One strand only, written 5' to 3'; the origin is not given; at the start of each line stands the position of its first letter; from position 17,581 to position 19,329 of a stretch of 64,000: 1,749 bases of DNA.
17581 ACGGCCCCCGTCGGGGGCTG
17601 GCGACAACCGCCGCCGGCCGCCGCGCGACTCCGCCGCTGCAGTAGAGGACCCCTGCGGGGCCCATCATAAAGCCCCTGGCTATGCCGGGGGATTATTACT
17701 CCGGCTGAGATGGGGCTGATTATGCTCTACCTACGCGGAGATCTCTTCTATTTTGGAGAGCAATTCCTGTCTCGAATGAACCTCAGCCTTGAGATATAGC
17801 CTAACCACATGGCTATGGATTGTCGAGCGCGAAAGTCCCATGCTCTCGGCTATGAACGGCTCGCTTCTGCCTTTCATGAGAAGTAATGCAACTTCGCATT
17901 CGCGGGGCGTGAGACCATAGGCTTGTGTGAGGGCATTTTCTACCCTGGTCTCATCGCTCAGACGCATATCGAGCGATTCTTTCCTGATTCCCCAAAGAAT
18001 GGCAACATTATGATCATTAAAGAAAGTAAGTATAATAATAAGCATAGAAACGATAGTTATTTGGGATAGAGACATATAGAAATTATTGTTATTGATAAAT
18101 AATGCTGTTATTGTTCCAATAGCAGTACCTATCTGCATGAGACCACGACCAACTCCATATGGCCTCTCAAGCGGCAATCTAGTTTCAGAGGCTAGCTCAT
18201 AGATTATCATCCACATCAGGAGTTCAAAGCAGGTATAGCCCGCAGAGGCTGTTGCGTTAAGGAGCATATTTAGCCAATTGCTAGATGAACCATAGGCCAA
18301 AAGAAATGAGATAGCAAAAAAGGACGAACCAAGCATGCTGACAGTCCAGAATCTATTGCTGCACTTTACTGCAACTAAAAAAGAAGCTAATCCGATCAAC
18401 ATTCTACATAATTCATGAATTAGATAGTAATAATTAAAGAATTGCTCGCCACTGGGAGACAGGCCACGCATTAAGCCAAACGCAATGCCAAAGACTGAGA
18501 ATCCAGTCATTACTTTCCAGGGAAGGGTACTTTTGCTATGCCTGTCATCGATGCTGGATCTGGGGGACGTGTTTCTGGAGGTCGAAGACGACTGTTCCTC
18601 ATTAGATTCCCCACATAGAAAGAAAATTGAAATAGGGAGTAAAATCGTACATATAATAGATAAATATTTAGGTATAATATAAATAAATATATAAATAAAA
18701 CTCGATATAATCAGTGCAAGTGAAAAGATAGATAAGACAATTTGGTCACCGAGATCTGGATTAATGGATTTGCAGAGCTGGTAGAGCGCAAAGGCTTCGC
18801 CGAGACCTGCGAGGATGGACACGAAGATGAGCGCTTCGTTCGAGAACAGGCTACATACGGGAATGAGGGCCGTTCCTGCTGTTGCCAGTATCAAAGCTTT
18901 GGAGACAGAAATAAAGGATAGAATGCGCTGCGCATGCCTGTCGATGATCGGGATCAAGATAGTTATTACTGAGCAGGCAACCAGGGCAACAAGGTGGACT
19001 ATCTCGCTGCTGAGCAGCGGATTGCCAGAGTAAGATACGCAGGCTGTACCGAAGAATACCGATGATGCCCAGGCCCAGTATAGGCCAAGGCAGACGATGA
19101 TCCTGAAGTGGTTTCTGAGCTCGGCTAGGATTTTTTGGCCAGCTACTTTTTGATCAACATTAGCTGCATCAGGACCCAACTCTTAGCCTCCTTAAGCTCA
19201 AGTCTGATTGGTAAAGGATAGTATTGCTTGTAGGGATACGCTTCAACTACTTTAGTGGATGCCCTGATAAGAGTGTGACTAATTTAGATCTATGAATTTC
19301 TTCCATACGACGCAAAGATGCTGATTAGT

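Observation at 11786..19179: Two tandem membrane LuxR sensors upstream of a two-enzyme exported reductase operon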

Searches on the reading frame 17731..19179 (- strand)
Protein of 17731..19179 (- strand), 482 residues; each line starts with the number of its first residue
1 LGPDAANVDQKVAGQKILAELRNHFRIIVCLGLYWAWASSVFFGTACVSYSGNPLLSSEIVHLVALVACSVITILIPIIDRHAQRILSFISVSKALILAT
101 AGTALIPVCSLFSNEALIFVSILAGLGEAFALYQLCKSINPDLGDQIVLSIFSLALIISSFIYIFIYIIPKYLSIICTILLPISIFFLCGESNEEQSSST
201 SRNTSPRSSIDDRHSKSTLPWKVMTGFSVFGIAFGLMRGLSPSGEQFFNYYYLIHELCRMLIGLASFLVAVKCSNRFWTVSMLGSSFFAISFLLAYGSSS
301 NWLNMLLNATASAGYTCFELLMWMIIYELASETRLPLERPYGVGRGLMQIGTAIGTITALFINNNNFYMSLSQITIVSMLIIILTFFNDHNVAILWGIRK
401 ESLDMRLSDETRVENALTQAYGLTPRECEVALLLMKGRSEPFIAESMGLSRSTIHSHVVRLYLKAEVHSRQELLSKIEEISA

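Call 4: search_protein_families(library=pfam, proteins=[window:17731-19179:-], max_evalue=0.01)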
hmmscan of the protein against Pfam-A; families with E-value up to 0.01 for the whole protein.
window:17731-19179:- (482 aa): 1 family
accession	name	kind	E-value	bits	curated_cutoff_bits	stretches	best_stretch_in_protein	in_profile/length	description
PF00196.25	GerE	-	8.5e-12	45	23.5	1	423-474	3-54/57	Bacterial regulatory proteins, luxR family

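Call 37: find_homologous_proteins(query=window:17731-19179:-, max_evalue=1e-10)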
Query window:17731-19179:- (482 aa): 14 proteins with E <= 1e-10 among 8000 candidates.
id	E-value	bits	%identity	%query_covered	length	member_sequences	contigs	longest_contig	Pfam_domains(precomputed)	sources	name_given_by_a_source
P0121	0.0e+0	1052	100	100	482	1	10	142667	PF00196.26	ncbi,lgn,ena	-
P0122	1.5e-116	408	43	98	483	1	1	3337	PF00196.26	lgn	-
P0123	3.6e-110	387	41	95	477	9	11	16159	PF00196.26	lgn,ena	-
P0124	6.4e-107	376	42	93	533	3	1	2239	PF00196.26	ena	-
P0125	8.2e-100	353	38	98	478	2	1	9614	PF00196.26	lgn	-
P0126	2.2e-98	348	38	95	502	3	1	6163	PF00196.26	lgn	-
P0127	7.7e-95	337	41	93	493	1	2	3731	PF00196.26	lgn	-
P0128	1.0e-87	313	40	94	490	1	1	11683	PF00196.26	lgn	-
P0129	5.2e-71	258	34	93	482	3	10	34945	PF00196.26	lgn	-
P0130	5.0e-68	248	35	95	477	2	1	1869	PF00196.26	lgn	-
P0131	2.6e-61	226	32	99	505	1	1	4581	PF00196.26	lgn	-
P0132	1.1e-57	214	32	95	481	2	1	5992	PF00196.26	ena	-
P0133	2.6e-25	107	24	94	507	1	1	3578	PF00196.26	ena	-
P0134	2.3e-15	75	25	63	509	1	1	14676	PF00196.26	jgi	jgi:DNA-binding CsgD family transcriptional regulator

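Call 38: find_encoding_contigs(protein=P0123, flank=7000, max_places=2)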
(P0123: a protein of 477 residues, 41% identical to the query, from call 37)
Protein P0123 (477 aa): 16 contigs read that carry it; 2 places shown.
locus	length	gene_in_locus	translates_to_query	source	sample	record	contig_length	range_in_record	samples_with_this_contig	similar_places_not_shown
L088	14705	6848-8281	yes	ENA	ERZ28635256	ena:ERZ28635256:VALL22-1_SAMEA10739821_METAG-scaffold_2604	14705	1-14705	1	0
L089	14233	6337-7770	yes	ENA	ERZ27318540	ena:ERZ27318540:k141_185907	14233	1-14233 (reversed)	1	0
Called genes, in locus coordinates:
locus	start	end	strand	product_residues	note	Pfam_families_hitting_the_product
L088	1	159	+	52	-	?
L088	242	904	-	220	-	PF13489:Methyltransf_23, PF03848:TehB (weak), PF08241:Methyltransf_11, PF08242:Methyltransf_12, PF13649:Methyltransf_25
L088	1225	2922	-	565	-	PF00890:FAD_binding_2, PF01266:DAO, PF07992:Pyr_redox_2 (faint), PF13450:NAD_binding_8 (faint)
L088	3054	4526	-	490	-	PF00196:GerE, PF08281:Sigma70_r4_2 (weak)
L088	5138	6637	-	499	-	PF00890:FAD_binding_2, PF01266:DAO, PF07992:Pyr_redox_2 (faint), PF12831:FAD_oxidored, PF13450:NAD_binding_8 (faint), PF00732:GMC_oxred_N (faint)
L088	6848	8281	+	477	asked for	PF00196:GerE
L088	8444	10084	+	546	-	PF00890:FAD_binding_2, PF01266:DAO (weak)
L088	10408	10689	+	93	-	PF04205:FMN_bind (weak)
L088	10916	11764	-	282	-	PF00126:HTH_1, PF03466:LysR_substrate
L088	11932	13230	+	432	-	-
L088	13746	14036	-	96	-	PF15738:YafQ_toxin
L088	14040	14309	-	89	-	PF04221:RelB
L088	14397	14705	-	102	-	?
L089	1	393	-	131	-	?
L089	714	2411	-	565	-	PF00890:FAD_binding_2, PF01266:DAO, PF07992:Pyr_redox_2 (faint), PF13450:NAD_binding_8 (faint)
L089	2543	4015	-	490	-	PF00196:GerE, PF08281:Sigma70_r4_2 (weak)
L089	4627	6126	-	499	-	PF00890:FAD_binding_2, PF01266:DAO, PF07992:Pyr_redox_2 (faint), PF12831:FAD_oxidored, PF13450:NAD_binding_8 (faint), PF00732:GMC_oxred_N (faint)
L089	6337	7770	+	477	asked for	PF00196:GerE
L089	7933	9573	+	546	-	PF00890:FAD_binding_2, PF01266:DAO (weak)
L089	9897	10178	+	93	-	PF04205:FMN_bind (weak)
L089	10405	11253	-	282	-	PF00126:HTH_1, PF03466:LysR_substrate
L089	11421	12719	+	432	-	-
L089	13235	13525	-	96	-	PF15738:YafQ_toxin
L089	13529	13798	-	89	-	PF04221:RelB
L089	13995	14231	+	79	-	?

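Call 39: find_encoding_contigs(protein=P0128, flank=7000, max_places=1)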
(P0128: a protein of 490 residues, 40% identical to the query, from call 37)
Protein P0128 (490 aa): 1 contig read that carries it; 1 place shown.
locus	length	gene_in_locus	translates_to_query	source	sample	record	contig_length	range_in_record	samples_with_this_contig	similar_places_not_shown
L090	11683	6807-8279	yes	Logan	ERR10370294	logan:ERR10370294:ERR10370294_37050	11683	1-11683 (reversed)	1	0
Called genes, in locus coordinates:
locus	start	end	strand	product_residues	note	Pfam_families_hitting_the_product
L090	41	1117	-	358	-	PF02518:HATPase_c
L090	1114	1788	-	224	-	PF00072:Response_reg, PF00486:Trans_reg_C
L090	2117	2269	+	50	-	-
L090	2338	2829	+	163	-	PF03703:bPH_2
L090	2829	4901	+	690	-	PF03703:bPH_2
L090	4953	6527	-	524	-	PF07992:Pyr_redox_2 (faint), PF00890:FAD_binding_2, PF01134:GIDA (faint), PF01266:DAO, PF01946:Thi4 (weak), PF03486:HI0933_like (faint), PF12831:FAD_oxidored, PF13450:NAD_binding_8 (weak)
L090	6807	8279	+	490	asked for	PF00196:GerE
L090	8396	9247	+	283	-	PF00571:CBS, PF03471:CorC_HlyC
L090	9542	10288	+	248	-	-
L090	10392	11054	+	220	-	PF02080:TrkA_C (faint), PF02254:TrkA_N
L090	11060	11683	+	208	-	?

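Call 40: find_encoding_contigs(protein=P0129, flank=7000, max_places=1)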
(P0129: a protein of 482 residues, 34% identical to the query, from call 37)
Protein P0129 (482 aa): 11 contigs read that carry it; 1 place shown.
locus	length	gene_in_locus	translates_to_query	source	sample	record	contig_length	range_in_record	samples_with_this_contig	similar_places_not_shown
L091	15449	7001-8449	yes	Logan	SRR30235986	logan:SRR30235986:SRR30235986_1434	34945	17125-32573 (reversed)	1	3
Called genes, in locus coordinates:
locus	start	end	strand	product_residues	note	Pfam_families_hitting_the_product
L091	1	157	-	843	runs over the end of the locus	?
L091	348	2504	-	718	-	PF09371:Tex_N, PF22706:Tex_central_region, PF14639:YqgF (weak), PF16921:Tex_YqgF, PF14635:HHH_7 (weak), PF12836:HHH_3, PF17674:HHH_9, PF00575:S1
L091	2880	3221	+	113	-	-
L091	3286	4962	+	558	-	PF26745:SPM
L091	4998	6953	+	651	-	PF06874:FBPase_2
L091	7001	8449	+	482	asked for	PF00196:GerE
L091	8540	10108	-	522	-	PF07992:Pyr_redox_2 (weak), PF00070:Pyr_redox (weak), PF00890:FAD_binding_2, PF01266:DAO, PF03486:HI0933_like (weak), PF07992:Pyr_redox_2 (weak), PF12831:FAD_oxidored, PF13450:NAD_binding_8 (weak), +2 more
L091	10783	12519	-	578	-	PF00890:FAD_binding_2, PF03486:HI0933_like (faint), PF12831:FAD_oxidored (weak)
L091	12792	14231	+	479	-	PF00196:GerE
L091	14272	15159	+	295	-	PF01263:Aldose_epim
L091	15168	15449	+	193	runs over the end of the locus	PF03352:Adenine_glyco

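Call 41: find_encoding_contigs(protein=P0125, flank=7000, max_places=1)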
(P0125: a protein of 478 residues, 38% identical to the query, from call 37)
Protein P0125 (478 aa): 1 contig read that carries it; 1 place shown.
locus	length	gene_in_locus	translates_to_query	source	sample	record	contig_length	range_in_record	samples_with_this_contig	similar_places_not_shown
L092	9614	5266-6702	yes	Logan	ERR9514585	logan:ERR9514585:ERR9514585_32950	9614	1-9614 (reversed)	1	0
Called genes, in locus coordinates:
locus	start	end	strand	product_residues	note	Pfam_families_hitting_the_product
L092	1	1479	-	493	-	?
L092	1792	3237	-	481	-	PF02127:Peptidase_M18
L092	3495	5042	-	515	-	PF07992:Pyr_redox_2 (faint), PF00890:FAD_binding_2, PF01266:DAO, PF12831:FAD_oxidored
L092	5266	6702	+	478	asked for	PF00196:GerE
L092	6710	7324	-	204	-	PF00440:TetR_N (weak), PF02909:TetR_C_1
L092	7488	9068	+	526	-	PF00890:FAD_binding_2, PF01134:GIDA (faint), PF01266:DAO, PF03486:HI0933_like, PF07992:Pyr_redox_2 (weak), PF12831:FAD_oxidored, PF13450:NAD_binding_8 (weak), PF01266:DAO (weak)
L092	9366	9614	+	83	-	?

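Call 61: search_protein_families(library=ncbifam, proteins=[window:17731-19179:-], max_evalue=0.00001)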
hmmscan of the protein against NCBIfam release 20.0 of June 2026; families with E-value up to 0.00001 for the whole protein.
window:17731-19179:- (482 aa): 2 families
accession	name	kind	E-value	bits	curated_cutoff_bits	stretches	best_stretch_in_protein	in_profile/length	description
NF003420.0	PRK04841.1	equivalog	5.1e-06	24.8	537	1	417-479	833-895/903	HTH-type transcriptional regulator MalT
NF041232.1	BagY_FevT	exception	8.7e-06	24.8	700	0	413-477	287-351/367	LuxR family transcriptional regulator BagY/FevT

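Call 74: predict_structure(alignment_id=A4)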
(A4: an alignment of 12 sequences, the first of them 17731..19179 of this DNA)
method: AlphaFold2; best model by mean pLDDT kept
length: 482 residues; sequences in the alignment: 12
mean_pLDDT: 80.7   pTM: 0.80
mean pLDDT of the five models: 80.7, 78.4, 78.5, 77.9, 77.5
residues with pLDDT >= 90: 161; 70-90: 222; 50-70: 64; < 50: 35
segments of 3 or more residues with pLDDT < 50: 1-8, 193-217
pLDDT, mean of each block of 10 residues (from residue 1): 43 63 90 94 67 81 93 85 67 90 91 91 94 90 87 97 92 90 90 41 35 48 83 81 69 91 96 88 92 79 85 92 89 82 91 90 80 85 71 62 61 86 90 83 83 87 83 80 72
secondary structure, 60 per line:
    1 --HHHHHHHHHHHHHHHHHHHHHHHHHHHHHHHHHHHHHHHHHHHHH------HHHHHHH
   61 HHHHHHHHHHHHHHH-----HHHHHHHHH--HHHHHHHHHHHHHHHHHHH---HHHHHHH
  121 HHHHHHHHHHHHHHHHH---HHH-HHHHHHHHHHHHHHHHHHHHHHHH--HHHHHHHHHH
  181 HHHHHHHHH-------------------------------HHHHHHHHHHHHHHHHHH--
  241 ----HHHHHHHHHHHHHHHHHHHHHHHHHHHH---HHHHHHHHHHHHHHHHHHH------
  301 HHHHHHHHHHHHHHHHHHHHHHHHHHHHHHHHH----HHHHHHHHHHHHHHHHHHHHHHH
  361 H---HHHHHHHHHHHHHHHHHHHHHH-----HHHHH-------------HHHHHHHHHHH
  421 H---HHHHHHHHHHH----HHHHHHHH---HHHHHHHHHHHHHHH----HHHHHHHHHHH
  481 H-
elements in order: H3-47 H54-75 H81-89 H92-110 H114-137 H145-168 H171-189 H221-238 H245-272 H276-294 H301-333 H338-361 H365-386 H392-396 H410-421 H425-435 H440-447 H451-465 H470-481

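Call 80: fold_search(model_id=the predicted structure, library=pdb)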
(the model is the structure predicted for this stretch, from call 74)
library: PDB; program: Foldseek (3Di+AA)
matches with E <= 10: 669; with E <= 0.001: 210
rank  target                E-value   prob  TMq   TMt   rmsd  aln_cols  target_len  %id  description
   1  9ayb                  2.7e-06  1.00  0.55  0.61   5.8       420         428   14  Structure of Apo Sialin S61A mutant (released 2024-05-29)
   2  6e9o_A                2.8e-06  1.00  0.48  0.56   7.4       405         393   15  E. coli D-galactonate:proton symporter mutant E133Q in the outward substrate-bound form (released 2019-05-22)
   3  8vzo_A                2.9e-06  1.00  0.51  0.58   6.3       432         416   12  Cryo-EM structure of FLVCR2 in the outward-facing state with choline bound (released 2024-05-01)
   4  8thr                  3.7e-06  1.00  0.54  0.64   6.6       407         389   12  Structure of the human vesicular monoamine transporter 2 (VMAT2) bound to tetrabenazine in an occluded conformation (released 2023-10-25)
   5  6zgs_A                8.0e-06  1.00  0.49  0.57   7.1       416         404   13  Crystal structure of a MFS transporter with bound 3-phenylpropanoic acid at 2.39 Angstroem resolution (released 2021-10-20)
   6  8hpj_A                8.3e-06  1.00  0.49  0.58   6.5       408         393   14  Crystal structure of the bacterial oxalate transporter OxlT in a ligand-free outward-facing form (released 2023-02-15)
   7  8tgh_A                9.4e-06  1.00  0.57  0.70   5.2       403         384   12  VMAT1 dimer with amphetamine and reserpine (released 2024-03-20)
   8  8zmr                  9.4e-06  1.00  0.53  0.64   6.6       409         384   13  Vesamicol-bound VAChT (released 2024-06-19)
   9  7t3o                  1.1e-05  1.00  0.50  0.53   6.8       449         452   12  Rat vesicular glutamate transporter 2 (VGLUT2) in low Cl condition (released 2022-12-14)
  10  6hcl_A                1.2e-05  1.00  0.51  0.60   6.2       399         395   13  Crystal structure of a MFS transporter with Ligand at 2.69 Angstroem resolution (released 2019-07-03)
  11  8hpj_D                1.2e-05  1.00  0.48  0.56   7.6       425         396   14  Crystal structure of the bacterial oxalate transporter OxlT in a ligand-free outward-facing form (released 2023-02-15)
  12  6e9o_B                1.2e-05  1.00  0.48  0.56   7.3       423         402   12  E. coli D-galactonate:proton symporter mutant E133Q in the outward substrate-bound form (released 2019-05-22)
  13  8u3f                  1.3e-05  1.00  0.53  0.58   6.0       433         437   15  Structure of Apo Sialin R168K mutant (released 2024-05-29)
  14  6zgr_A                1.3e-05  1.00  0.52  0.61   6.5       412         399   13  Crystal structure of a MFS transporter with bound 1-hydroxynaphthalene-2-carboxylic acid at 2.67 Angstroem resolution (released 2021-10-20)
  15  6zgr_B                1.4e-05  1.00  0.48  0.60   6.8       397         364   14  Crystal structure of a MFS transporter with bound 1-hydroxynaphthalene-2-carboxylic acid at 2.67 Angstroem resolution (released 2021-10-20)
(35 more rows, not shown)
